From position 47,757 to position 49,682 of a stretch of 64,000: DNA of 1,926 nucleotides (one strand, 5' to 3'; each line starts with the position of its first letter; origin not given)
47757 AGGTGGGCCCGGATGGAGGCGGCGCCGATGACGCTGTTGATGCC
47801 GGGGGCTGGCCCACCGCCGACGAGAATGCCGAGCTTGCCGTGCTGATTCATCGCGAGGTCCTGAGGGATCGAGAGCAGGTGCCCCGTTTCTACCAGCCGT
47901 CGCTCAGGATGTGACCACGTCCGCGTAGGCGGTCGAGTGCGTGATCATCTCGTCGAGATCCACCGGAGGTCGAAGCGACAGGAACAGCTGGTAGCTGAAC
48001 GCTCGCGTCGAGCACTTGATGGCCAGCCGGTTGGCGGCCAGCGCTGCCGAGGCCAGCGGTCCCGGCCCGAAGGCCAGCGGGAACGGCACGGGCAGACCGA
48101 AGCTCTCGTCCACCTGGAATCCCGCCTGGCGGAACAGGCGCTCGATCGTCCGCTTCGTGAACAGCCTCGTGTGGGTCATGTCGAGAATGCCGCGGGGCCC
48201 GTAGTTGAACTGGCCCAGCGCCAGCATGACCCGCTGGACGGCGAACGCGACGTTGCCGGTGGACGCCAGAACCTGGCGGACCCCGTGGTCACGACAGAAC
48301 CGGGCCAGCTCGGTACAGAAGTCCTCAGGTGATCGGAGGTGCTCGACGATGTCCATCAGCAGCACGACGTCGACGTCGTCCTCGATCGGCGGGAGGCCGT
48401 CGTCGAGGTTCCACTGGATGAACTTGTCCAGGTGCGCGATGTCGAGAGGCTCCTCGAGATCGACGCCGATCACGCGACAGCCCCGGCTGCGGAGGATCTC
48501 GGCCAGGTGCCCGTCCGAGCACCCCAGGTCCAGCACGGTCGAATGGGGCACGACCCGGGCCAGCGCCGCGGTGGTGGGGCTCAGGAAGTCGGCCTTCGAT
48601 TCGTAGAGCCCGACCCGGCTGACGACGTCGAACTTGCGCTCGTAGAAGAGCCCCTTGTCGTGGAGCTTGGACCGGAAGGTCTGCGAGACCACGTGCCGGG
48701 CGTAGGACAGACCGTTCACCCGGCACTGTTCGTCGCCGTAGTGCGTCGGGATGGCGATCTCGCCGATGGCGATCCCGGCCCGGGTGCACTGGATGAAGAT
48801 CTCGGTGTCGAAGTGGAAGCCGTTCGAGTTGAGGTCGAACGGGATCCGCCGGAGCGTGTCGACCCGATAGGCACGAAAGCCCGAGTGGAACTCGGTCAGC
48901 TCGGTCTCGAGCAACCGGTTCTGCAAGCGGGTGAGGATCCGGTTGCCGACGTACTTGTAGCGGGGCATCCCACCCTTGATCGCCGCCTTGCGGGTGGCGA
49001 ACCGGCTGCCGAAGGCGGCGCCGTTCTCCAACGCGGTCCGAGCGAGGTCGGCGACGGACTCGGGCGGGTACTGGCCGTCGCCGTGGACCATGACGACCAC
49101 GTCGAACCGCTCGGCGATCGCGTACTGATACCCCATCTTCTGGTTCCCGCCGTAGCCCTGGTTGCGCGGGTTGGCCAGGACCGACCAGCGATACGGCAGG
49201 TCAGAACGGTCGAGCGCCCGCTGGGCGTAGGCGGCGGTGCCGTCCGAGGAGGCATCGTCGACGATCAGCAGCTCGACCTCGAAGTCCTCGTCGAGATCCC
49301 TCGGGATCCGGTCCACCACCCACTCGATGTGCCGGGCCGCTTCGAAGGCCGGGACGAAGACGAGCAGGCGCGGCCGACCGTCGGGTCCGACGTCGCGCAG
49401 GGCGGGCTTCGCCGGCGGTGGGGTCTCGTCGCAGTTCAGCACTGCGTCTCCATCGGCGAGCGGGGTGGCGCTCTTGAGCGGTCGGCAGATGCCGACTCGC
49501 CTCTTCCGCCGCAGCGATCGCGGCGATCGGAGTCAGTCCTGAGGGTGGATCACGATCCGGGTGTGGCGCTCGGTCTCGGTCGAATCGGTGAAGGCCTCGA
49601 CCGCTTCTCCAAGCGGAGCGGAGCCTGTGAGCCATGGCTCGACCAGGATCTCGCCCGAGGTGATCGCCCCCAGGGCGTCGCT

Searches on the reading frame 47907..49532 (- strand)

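Call 61: search_protein_families(library=ncbifam, proteins=[window:47907-49532:-], max_evalue=0.00001)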
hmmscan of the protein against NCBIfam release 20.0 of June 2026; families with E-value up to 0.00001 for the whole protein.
window:47907-49532:- (542 aa): 9 families
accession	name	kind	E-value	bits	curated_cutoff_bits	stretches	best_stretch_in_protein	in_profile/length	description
TIGR04182.1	glyco_TIGR04182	equivalog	2e-17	63.5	325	1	58-298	4-227/293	S-layer glycoprotein N-glycosyltransferase AglJ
TIGR01983.1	UbiG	equivalog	1.5e-09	37.5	102.95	1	329-480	49-208/228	bifunctional 2-polyprenyl-6-hydroxyphenol methylase/3-demethylubiquinol 3-O-methyltransferase UbiG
NF041391.1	DPhHxTase_Halo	equivalog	2.1e-09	36.7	375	1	63-262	4-182/213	dolichyl-phosphate hexose transferase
NF045667.1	MTase_DVU1556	equivalog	7.7e-09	35.3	155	1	321-418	14-116/213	DVU_1556 family methyltransferase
TIGR02081.1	metW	equivalog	9.6e-09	35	189.5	1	325-434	9-118/194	methionine biosynthesis protein MetW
NF058614.1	PPMAGASynPpgS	equivalog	2.4e-08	33.7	370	1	58-260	4-193/226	polyprenyl-phospho-N-acetylgalactosaminyl synthase PpgS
NF047588.1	GlcsyltransPgfSStrep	equivalog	5.2e-07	29.2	500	1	57-224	4-161/308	glycosyltransferase PgfS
TIGR03469.1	HpnB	hypoth_equivalog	1e-06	28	379.25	1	50-177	40-170/386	hopene-associated glycosyltransferase HpnB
NF007986.1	PRK10714.1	equivalog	4.3e-06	25.9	529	1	79-225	34-167/316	undecaprenyl-phosphate 4-deoxy-4-formamido-L-arabinose transferase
